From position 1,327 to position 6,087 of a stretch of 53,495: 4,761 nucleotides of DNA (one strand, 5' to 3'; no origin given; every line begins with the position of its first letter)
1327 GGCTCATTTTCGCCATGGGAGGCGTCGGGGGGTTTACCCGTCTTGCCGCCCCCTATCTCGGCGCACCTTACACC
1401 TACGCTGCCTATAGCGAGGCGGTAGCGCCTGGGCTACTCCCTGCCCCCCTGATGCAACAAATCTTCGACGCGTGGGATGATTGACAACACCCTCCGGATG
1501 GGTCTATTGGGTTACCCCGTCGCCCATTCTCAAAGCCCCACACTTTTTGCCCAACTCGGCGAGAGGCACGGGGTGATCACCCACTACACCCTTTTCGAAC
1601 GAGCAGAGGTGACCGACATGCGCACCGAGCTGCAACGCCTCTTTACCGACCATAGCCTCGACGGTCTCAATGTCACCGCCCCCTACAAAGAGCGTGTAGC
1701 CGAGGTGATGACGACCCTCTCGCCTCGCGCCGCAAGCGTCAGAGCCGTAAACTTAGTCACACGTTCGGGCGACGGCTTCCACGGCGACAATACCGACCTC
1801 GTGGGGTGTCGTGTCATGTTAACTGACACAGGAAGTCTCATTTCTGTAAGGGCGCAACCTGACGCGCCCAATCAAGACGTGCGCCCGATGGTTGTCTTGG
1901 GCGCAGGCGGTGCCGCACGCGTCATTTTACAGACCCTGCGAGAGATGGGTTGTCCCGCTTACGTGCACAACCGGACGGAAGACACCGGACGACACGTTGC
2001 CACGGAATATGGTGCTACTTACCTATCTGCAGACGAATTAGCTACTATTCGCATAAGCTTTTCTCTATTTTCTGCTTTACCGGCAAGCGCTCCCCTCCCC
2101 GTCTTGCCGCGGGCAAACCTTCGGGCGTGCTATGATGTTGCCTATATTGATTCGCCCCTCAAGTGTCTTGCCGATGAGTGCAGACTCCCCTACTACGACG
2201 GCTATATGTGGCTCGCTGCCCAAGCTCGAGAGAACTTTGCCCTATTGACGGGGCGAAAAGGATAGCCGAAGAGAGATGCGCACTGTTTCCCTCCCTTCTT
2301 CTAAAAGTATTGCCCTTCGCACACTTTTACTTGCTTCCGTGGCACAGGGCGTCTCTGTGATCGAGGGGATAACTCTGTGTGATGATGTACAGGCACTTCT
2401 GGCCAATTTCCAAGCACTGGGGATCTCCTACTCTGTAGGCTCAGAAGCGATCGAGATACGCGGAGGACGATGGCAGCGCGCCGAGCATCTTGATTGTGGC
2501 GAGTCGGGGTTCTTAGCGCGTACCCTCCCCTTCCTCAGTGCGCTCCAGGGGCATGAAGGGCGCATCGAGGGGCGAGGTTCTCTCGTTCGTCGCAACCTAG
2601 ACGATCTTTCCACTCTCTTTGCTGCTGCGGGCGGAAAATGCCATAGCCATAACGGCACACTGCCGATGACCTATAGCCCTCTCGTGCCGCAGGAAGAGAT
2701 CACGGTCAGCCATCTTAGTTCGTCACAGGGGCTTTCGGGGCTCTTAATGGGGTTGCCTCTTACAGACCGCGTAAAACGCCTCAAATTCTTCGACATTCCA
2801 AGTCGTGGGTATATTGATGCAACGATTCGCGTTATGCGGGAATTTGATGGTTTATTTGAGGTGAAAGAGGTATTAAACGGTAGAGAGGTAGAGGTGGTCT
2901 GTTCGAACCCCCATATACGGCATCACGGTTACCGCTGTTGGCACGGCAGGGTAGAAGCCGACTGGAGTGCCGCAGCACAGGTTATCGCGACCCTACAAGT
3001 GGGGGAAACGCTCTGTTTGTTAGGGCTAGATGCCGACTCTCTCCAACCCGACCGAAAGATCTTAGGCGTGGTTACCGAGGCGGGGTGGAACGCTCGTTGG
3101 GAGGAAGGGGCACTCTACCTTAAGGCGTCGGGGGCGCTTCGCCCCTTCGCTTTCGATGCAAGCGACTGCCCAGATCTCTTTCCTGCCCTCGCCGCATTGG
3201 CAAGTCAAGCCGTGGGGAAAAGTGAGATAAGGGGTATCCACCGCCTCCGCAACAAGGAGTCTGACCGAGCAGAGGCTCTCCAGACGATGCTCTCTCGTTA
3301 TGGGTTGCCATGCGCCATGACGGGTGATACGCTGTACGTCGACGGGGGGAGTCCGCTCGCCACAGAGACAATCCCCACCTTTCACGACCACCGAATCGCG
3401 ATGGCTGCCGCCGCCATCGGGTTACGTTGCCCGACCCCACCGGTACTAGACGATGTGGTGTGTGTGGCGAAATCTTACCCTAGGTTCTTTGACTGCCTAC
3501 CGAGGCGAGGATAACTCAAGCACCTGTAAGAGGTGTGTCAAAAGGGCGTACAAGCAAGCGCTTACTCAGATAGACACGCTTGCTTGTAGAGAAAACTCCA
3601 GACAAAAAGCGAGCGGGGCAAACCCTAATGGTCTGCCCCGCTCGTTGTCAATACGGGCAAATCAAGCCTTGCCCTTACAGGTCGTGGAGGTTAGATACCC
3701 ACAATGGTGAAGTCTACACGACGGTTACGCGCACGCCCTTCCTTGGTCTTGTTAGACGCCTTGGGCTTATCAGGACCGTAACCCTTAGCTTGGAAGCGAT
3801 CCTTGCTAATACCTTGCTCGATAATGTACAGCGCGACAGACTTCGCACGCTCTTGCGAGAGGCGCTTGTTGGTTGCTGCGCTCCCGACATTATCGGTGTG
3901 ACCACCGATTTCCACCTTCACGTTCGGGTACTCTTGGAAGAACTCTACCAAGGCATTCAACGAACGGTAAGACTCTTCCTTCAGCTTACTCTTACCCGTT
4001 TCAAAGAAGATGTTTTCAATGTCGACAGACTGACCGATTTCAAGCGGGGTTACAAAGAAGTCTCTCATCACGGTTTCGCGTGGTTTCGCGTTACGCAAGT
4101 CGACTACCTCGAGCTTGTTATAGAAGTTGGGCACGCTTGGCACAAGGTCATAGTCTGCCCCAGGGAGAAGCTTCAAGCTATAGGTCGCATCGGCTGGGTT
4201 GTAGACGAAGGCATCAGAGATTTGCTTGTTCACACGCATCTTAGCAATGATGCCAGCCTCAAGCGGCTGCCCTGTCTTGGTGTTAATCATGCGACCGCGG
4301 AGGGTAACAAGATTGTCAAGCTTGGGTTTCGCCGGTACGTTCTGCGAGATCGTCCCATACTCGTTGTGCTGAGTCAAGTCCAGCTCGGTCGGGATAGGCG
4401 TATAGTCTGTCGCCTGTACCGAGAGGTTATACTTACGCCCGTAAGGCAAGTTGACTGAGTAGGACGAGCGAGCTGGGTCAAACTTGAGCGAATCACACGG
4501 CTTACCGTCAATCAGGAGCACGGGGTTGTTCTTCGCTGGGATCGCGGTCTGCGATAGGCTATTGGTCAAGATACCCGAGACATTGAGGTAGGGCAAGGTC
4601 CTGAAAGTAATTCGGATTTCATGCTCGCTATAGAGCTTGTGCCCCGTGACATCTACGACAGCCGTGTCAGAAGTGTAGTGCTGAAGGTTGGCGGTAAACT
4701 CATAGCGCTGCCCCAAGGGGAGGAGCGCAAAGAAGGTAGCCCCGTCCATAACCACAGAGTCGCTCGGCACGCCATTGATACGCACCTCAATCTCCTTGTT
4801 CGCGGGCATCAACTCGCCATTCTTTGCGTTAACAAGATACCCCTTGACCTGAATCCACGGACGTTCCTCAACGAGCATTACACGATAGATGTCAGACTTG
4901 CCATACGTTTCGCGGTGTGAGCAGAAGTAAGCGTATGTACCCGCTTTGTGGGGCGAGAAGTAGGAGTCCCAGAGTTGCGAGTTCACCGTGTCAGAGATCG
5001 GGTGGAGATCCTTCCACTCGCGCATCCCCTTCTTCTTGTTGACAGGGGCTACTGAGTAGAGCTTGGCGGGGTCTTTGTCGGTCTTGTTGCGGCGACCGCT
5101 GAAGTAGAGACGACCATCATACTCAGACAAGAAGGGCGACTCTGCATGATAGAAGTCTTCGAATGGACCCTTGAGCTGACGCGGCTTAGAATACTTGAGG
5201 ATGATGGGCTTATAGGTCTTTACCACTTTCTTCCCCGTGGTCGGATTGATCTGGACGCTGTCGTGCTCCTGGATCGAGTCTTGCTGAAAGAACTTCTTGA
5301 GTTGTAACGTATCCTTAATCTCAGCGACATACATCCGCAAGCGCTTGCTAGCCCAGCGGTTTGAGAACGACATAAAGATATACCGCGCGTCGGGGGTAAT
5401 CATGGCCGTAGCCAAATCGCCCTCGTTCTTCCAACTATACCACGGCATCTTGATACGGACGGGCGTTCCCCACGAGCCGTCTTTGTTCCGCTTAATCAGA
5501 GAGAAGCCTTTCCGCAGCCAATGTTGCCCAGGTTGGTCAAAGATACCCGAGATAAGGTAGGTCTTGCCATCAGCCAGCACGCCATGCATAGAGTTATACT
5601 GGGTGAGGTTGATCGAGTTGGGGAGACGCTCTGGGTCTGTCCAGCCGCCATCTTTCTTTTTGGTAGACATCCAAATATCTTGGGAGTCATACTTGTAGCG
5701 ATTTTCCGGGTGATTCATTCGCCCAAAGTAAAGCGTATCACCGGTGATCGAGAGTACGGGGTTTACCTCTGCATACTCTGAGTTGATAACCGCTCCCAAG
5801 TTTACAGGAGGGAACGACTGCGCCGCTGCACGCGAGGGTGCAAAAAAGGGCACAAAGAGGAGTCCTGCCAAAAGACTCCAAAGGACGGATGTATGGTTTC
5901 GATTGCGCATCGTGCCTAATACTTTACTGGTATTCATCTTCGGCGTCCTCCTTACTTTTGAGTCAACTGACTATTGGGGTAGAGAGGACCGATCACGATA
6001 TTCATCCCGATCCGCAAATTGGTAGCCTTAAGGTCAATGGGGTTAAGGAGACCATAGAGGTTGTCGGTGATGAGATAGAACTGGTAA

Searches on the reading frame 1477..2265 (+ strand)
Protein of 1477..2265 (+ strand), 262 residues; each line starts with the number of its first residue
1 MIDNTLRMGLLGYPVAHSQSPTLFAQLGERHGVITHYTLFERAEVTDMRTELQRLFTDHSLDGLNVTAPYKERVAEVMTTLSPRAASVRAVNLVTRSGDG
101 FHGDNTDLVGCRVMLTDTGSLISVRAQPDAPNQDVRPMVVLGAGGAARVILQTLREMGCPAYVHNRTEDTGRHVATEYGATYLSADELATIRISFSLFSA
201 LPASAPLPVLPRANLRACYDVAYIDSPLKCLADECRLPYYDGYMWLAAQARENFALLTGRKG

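Call 10: search_protein_families(library=pfam, proteins=[window:1477-2265:+])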
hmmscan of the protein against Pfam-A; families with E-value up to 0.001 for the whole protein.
window:1477-2265:+ (262 aa): 2 families
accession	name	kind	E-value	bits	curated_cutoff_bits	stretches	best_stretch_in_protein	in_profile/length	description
PF08501.16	Shikimate_dh_N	-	1.5e-17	64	27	1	10-94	1-83/83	Shikimate dehydrogenase substrate binding domain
PF01488.26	Shikimate_DH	-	0.00015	22.3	24.3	1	133-190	10-71/138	Shikimate / quinate 5-dehydrogenase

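Call 46: find_encoding_contigs(protein=window:1477-2265:+, flank=10000, max_places=3)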
Protein window:1477-2265:+ (262 aa): 3 contigs read that carry it; 3 places shown.
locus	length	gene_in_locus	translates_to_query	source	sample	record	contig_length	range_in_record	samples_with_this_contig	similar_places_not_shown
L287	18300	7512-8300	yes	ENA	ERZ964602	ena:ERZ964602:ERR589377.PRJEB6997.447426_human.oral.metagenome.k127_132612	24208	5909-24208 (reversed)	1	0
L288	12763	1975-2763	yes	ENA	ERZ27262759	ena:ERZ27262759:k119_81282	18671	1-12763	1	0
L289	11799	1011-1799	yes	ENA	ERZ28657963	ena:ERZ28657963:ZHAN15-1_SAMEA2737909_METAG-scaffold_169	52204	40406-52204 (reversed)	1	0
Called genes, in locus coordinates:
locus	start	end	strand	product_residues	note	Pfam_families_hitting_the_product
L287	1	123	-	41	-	?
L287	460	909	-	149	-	PF00825:Ribonuclease_P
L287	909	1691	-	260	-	PF02602:HEM4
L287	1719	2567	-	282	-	PF14093:DUF4271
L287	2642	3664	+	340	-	PF13685:Fe-ADH_2 (weak), PF01761:DHQ_synthase, PF24621:DHQS_C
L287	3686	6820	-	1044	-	PF02384:N6_Mtase, PF07669:Eco57I (weak), PF18135:Type_ISP_C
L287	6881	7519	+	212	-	PF01487:DHquinase_I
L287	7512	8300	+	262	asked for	PF08501:Shikimate_dh_N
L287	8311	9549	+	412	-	PF00275:EPSP_synthase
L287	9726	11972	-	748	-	PF00691:OmpA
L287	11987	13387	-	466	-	PF18990:DUF5723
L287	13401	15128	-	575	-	-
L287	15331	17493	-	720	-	PF13623:SurA_N_2, PF13624:SurA_N_3, PF13145:Rotamase_2, PF13616:Rotamase_3, PF00639:Rotamase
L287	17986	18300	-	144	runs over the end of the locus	PF05099:TerB (faint)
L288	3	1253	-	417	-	?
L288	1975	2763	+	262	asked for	PF08501:Shikimate_dh_N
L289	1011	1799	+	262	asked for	PF08501:Shikimate_dh_N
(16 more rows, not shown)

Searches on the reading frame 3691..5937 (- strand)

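Call 10: search_protein_families(library=pfam, proteins=[window:3691-5937:-])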
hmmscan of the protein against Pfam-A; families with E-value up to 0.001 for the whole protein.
window:3691-5937:- (748 aa): 3 families
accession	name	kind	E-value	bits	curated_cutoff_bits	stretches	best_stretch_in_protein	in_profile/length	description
PF00691.25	OmpA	-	4.5e-23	81.9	27.2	1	644-739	1-98/98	OmpA family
PF05359.17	DUF748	-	0.00072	18.1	50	0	635-695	873-935/1037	Domain of Unknown Function (DUF748)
PF07676.18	PD40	-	0.00093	19.5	20.9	0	333-352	20-38/38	WD40-like Beta Propeller Repeat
